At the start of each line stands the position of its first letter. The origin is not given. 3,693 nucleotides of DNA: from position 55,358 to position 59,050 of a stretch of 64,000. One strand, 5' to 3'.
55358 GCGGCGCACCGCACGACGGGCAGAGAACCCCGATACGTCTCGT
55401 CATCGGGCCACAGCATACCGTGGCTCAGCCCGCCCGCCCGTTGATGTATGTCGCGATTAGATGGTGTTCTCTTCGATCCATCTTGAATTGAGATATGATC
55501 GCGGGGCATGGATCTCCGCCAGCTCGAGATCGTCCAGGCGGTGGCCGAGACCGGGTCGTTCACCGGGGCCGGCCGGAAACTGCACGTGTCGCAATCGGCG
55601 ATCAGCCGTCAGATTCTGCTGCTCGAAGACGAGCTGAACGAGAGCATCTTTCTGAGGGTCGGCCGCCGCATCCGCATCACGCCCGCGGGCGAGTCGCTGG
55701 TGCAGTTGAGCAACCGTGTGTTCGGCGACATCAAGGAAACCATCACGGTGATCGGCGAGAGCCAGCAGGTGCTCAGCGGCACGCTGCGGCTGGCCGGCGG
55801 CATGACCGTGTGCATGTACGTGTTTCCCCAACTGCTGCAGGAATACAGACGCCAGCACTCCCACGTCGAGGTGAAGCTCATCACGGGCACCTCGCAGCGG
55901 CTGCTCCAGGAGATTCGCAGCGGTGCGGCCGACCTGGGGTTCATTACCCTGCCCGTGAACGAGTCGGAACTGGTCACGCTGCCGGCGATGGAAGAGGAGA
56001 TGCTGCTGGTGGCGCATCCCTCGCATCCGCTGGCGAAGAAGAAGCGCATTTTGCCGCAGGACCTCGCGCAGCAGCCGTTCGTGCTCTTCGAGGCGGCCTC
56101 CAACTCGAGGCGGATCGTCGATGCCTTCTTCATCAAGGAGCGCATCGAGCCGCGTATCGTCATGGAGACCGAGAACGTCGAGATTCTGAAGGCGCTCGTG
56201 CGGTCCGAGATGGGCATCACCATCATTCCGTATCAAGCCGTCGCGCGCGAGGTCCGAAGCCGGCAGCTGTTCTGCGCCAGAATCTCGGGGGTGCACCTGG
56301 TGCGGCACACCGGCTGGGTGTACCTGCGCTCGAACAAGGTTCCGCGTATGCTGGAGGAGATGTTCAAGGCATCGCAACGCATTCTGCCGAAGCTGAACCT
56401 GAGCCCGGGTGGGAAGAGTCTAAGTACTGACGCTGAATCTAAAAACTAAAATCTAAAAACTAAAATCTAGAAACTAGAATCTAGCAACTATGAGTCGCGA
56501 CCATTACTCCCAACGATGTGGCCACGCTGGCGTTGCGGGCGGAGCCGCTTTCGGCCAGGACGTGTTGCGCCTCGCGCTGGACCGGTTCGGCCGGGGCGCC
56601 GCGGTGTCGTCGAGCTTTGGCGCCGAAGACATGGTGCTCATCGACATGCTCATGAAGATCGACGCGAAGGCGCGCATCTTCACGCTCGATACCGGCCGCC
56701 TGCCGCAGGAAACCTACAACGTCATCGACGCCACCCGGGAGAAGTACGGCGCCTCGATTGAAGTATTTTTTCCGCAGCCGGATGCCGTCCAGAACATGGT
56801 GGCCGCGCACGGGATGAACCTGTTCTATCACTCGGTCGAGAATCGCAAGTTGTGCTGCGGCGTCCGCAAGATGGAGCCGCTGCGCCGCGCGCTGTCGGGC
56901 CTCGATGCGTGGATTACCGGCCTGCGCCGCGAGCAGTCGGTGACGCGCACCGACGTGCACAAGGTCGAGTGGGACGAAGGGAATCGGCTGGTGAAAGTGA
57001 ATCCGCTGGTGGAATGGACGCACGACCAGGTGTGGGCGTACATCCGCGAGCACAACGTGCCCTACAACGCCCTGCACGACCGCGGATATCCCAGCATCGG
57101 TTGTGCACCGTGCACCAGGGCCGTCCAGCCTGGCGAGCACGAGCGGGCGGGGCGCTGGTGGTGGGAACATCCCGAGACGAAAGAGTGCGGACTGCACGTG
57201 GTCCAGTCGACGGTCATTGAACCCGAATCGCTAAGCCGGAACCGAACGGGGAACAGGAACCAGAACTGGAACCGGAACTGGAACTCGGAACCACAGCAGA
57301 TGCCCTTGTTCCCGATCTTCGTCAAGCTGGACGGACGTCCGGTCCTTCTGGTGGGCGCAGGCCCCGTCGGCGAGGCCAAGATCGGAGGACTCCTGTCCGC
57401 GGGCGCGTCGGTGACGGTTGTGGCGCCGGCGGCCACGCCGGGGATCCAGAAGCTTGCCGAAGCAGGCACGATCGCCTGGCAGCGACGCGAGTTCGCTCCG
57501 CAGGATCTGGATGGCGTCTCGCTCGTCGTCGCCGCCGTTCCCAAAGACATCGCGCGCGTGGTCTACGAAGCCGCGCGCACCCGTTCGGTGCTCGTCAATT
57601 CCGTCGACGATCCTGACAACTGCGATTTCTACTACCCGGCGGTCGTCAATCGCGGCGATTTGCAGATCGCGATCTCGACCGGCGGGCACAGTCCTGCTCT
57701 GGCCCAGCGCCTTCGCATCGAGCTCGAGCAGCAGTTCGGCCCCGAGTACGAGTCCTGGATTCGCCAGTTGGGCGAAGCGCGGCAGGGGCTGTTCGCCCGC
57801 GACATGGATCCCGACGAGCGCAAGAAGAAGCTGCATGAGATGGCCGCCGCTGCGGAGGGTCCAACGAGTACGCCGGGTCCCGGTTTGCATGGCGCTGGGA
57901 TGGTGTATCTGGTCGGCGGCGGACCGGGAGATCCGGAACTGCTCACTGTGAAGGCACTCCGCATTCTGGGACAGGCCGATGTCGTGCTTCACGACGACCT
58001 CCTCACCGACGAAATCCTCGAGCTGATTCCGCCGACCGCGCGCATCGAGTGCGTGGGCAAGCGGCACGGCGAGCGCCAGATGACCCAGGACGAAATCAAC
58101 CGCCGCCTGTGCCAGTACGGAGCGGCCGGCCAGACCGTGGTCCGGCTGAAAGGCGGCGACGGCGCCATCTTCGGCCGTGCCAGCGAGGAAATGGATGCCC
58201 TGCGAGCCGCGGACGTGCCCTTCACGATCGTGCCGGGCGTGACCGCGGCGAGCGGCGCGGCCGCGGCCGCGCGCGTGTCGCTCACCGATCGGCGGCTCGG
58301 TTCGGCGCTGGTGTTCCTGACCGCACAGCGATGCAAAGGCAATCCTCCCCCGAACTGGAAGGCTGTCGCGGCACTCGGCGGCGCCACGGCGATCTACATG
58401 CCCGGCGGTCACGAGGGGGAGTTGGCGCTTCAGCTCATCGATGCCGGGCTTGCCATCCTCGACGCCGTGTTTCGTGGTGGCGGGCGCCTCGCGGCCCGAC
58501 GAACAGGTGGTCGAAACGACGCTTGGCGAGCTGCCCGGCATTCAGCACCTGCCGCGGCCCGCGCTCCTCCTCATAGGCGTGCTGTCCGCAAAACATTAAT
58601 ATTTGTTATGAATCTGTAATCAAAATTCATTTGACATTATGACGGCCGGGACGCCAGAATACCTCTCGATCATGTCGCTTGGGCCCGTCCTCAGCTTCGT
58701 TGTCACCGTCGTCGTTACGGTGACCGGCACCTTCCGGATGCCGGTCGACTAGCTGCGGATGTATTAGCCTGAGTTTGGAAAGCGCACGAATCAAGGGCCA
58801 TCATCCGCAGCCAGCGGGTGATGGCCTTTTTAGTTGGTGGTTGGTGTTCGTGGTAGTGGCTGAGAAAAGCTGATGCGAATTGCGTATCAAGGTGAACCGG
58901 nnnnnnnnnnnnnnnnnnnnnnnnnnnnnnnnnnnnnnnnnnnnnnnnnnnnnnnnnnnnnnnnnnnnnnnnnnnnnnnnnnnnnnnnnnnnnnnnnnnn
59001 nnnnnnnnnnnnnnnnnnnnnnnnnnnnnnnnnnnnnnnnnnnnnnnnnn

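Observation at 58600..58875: Textbook-style leader-peptide attenuator (Val-rich) controlling a pheA-ilvD-ilvB-ilvN-ilvC operon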

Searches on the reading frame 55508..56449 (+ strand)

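Call 9: search_protein_families(library=pfam, proteins=[window:55508-56449:+])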
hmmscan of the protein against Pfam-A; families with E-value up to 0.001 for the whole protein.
window:55508-56449:+ (313 aa): 2 families
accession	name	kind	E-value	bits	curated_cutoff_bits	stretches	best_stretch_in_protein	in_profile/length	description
PF03466.25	LysR_substrate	-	7.4e-50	169.7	28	1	87-286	2-201/209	LysR substrate binding domain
PF00126.33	HTH_1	-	5.5e-21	74.7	26.6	1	3-62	1-60/60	Bacterial regulatory helix-turn-helix protein, lysR family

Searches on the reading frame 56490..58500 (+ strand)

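Call 9: search_protein_families(library=pfam, proteins=[window:56490-58500:+])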
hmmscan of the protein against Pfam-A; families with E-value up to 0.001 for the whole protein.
window:56490-58500:+ (670 aa): 4 families
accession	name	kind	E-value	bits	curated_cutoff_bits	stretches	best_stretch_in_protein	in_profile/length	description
PF01507.26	PAPS_reduct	-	1.3e-50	172.3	22.5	1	38-211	3-175/175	Phosphoadenosine phosphosulfate reductase domain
PF00590.25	TP_methylase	-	3.3e-40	138.7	27.8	1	471-651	1-181/212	Tetrapyrrole (Corrin/Porphyrin) Methylases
PF13241.12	NAD_binding_7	-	1.6e-28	99.8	22.1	1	276-384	1-104/104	Putative NAD(P)-binding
PF14824.11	Sirohm_synth_M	-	5.6e-11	42.2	25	1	388-415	1-28/28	Sirohaem biosynthesis protein central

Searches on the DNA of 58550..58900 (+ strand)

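Call 8: search_rna_families(source=window, start=58550, end=58900, threshold=evalue, max_evalue=10)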
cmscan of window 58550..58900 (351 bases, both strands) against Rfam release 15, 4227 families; matches with E-value up to 10: 3.
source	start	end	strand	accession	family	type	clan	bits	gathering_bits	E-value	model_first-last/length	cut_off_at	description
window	58699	58756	-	RF01759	sucC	Cis-reg;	-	15.8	50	1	1-70/70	no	sucC RNA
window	58740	58825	-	RF03191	mir-1913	Gene; miRNA;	-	13.8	105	8.5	1-80/80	no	mir-1913 microRNA precursor family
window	58617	58628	-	RF01748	nuoG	Cis-reg;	-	11.4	33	8.9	1-43/43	no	nuoG RNA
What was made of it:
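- On Any curated Rfam 15 family (leader, riboswitch, T-box): At E <= 10 on 58550-58900 there were only three chance-level matches, all on the minus strand (call 8).
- No Rfam riboswitch or T-box match, even at E <= 10 (call 8).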

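Call 29: build_rna_model(alignment_id=A2, structure=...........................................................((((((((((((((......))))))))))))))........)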
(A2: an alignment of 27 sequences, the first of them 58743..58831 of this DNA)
Model R1 built from alignment A2 (27 sequences, 101 columns); structure: as given.
model positions 79; base pairs 13; branch points 0; effective number of sequences 10.32; information 0.717 bits per position. Calibrated on 0.2 Mb of random sequence (short: E-values are rough).
structure used (alignment columns):
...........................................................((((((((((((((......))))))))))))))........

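Call 30: search_with_rna_model(model_id=R1, sources=[window, L001, L002, L003, L004, L005, L006, L007, L008, L009, L010, L011, L012, L013, L014, L015, L016, L017, L018, L019, L020, L021, L022, L023, L024, L025, L026, L027, L028, L029, L030, L031, L032, L033, L034, L035, L036, L037, L038, L039, L040, L041, L042, L043, L044, L045, L046, L047, L048, L049, L050, L051, L052, L053, L054, L055, L056, L057, L058, L059, L060, L061, L062, L063, L064, L065, L066, L067, L068, L069, L070, L071, L072, L073, L074, L075, L076, L077, L078, L079, L080], max_evalue=1)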
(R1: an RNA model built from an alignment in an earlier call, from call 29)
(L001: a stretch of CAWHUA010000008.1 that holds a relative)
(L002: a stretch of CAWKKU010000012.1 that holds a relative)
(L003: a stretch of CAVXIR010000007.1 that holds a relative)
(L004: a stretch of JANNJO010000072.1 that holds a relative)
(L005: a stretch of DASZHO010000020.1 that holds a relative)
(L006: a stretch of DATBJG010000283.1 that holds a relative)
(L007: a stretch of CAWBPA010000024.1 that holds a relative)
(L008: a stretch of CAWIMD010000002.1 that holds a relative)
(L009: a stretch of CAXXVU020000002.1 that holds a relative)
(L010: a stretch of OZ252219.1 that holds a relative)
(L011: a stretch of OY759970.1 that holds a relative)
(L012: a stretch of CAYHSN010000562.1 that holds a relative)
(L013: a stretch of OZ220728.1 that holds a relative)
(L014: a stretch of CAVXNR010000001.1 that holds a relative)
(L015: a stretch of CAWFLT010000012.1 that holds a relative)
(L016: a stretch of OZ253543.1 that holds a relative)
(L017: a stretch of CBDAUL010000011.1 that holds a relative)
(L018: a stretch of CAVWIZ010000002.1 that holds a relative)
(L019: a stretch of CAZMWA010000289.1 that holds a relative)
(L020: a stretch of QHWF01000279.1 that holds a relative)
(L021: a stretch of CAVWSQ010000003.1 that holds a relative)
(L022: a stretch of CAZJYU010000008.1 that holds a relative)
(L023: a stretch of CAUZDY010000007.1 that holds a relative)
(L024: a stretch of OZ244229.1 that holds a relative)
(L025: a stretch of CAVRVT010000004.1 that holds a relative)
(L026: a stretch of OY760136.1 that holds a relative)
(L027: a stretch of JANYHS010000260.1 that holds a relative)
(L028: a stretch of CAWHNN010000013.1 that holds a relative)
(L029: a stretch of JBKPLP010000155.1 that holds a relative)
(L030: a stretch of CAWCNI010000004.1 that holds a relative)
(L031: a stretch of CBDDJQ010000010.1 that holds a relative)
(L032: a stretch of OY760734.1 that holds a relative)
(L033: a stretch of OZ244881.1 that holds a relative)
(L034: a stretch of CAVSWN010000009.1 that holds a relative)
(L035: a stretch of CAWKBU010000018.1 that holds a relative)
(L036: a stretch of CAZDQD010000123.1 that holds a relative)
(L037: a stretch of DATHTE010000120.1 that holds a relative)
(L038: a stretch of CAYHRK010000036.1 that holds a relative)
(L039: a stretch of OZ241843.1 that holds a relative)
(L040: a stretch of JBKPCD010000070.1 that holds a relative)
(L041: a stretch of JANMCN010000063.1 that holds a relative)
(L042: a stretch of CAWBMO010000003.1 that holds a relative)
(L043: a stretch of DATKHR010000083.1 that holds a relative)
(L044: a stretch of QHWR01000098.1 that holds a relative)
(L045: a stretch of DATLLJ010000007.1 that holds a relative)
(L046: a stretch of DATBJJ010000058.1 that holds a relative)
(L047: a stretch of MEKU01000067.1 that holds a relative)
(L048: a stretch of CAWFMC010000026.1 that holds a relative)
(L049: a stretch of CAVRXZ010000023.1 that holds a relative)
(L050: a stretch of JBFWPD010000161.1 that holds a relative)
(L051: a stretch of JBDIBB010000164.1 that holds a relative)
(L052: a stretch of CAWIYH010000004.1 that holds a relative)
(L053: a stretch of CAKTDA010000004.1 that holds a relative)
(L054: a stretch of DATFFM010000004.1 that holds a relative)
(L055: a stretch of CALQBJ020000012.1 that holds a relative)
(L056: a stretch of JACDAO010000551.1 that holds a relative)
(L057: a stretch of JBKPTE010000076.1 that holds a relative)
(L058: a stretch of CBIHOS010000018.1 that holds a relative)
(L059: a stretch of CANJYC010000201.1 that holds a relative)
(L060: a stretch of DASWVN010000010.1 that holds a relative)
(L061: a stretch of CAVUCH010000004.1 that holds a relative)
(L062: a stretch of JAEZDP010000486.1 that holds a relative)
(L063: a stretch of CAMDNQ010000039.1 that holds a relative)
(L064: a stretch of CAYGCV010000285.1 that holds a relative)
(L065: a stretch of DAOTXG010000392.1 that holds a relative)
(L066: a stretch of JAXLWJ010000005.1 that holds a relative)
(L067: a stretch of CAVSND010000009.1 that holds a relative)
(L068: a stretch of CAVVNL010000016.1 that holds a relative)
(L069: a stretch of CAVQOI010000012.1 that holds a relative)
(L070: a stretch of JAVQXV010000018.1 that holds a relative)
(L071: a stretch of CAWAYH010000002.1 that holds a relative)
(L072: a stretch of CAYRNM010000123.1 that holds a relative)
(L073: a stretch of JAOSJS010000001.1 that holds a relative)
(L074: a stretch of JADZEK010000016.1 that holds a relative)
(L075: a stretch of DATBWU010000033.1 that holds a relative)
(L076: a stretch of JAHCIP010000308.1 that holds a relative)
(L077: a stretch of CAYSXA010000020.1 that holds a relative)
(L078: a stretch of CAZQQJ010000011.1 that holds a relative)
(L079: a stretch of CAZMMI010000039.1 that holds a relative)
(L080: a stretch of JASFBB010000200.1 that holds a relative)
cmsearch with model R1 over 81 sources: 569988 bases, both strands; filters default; matches with E-value up to 1: 62.
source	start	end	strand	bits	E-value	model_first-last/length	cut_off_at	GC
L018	2866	2943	+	72.8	2.1e-16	1-79/79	no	0.56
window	58746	58831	+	71.8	3.8e-16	1-79/79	no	0.55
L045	2879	2958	+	71.5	4.5e-16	1-79/79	no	0.62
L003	2913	2998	+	71.1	5.7e-16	1-79/79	no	0.55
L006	2886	2967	+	70.8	7.1e-16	1-79/79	no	0.54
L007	2888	2969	+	70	1.1e-15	1-79/79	no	0.54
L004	2909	2992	+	69.4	1.6e-15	1-79/79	no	0.52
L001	2893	2978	+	68.6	2.6e-15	1-79/79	no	0.55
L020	196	275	+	67.8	4.3e-15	1-79/79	no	0.61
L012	1429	1511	+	67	7.1e-15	1-79/79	no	0.58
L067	2910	2985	+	63.8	4.7e-14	1-79/79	no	0.59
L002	2895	2979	+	61.9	1.5e-13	1-79/79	no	0.52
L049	2875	2958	+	60.4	3.7e-13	1-79/79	no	0.57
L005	2898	2987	+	59.1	7.8e-13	1-79/79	no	0.51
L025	2889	2965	+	57.8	1.7e-12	1-79/79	no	0.58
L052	2866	2949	+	57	2.8e-12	1-79/79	no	0.63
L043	2138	2212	+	54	1.7e-11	1-79/79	no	0.61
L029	2792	2867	+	52.6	4e-11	1-79/79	no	0.58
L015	2906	2981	+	51.1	9.9e-11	1-79/79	no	0.68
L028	2849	2925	+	50.3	1.6e-10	1-79/79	no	0.6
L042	2872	2948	+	50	1.9e-10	1-79/79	no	0.56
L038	2861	2932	+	49.8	2.2e-10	1-79/79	no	0.67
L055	175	251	+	49.7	2.3e-10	1-79/79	no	0.58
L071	2907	2982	+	49.1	3.2e-10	1-79/79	no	0.63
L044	2901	2978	+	49.1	3.2e-10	1-79/79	no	0.71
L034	2875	2947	+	48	6.4e-10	1-79/79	no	0.63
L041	2878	2949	+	46.4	1.7e-09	1-79/79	no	0.65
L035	2732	2811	+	46.2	1.9e-09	1-79/79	no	0.64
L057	2006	2080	+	41.9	2.6e-08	1-79/79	no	0.63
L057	2172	2247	+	34.6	2e-06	1-79/79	no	0.66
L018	2906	2980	-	30.6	2.2e-05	1-79/79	no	0.56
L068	2838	2914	+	29.4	4.8e-05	1-79/79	no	0.58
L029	2830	2909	-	28.6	7.5e-05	1-79/79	no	0.64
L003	2961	2994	-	28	0.00011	47-77/79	no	0.62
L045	2926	2954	-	27.8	0.00012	47-75/79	no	0.72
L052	2914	2979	-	26.9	0.00021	1-79/79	no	0.71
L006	2933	2963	-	24.2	0.0011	47-75/79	no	0.65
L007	2935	2965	-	24.2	0.0011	47-75/79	no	0.65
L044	2946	2973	-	22.7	0.0027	48-74/79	no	0.68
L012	1475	1552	-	22.6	0.0029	1-79/79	no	0.64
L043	2179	2208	-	22.4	0.0032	47-76/79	no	0.7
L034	2914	2991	-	22.2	0.0035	1-79/79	no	0.62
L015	2949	2977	-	21.6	0.0052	47-75/79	no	0.86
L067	2952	2981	-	21.5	0.0055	47-75/79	no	0.67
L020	244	271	-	19.7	0.016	47-75/79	no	0.64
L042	2919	2945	-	19.4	0.019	48-74/79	no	0.67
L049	2927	2952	-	19.2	0.022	49-73/79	no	0.62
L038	2901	2928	-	19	0.024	47-75/79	no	0.71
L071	2950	2978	-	19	0.025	47-76/79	no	0.72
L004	2959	2986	-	18.8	0.027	49-73/79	no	0.68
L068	2952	2978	+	18.1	0.043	47-75/79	no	0.67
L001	2944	2972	-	17.8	0.049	49-73/79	no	0.69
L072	4946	5026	+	17.1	0.076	1-79/79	no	0.64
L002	2944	2973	-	16.9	0.084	49-73/79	no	0.67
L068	2883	2908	-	16.4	0.12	49-73/79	no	0.65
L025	2933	2961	-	16.1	0.14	47-75/79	no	0.62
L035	2779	2807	-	14.2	0.44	47-76/79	no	0.72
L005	2955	2981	-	14.1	0.46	49-73/79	no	0.67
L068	2953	2977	-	13.5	0.68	48-74/79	no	0.68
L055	216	286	-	13.3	0.74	1-79/79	no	0.63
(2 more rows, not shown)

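Call 58: search_with_rna_model(model_id=R1, sources=[L130, L131], max_evalue=1)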
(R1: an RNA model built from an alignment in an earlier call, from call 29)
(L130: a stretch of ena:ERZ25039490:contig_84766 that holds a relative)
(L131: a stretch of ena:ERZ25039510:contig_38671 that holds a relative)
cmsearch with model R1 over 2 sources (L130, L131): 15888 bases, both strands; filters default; matches with E-value up to 1: 6.
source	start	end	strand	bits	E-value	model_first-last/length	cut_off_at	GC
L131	2546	2630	+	39.6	2.8e-09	1-79/79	no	0.61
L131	2593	2626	-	17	0.0023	47-78/79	no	0.65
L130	2134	2168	-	10.3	0.13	1-79/79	no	0.63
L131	5892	5965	-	9.7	0.19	1-79/79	no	0.59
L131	1592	1658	-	8.9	0.31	1-79/79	no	0.67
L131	4980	5057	-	8.8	0.32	1-79/79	no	0.72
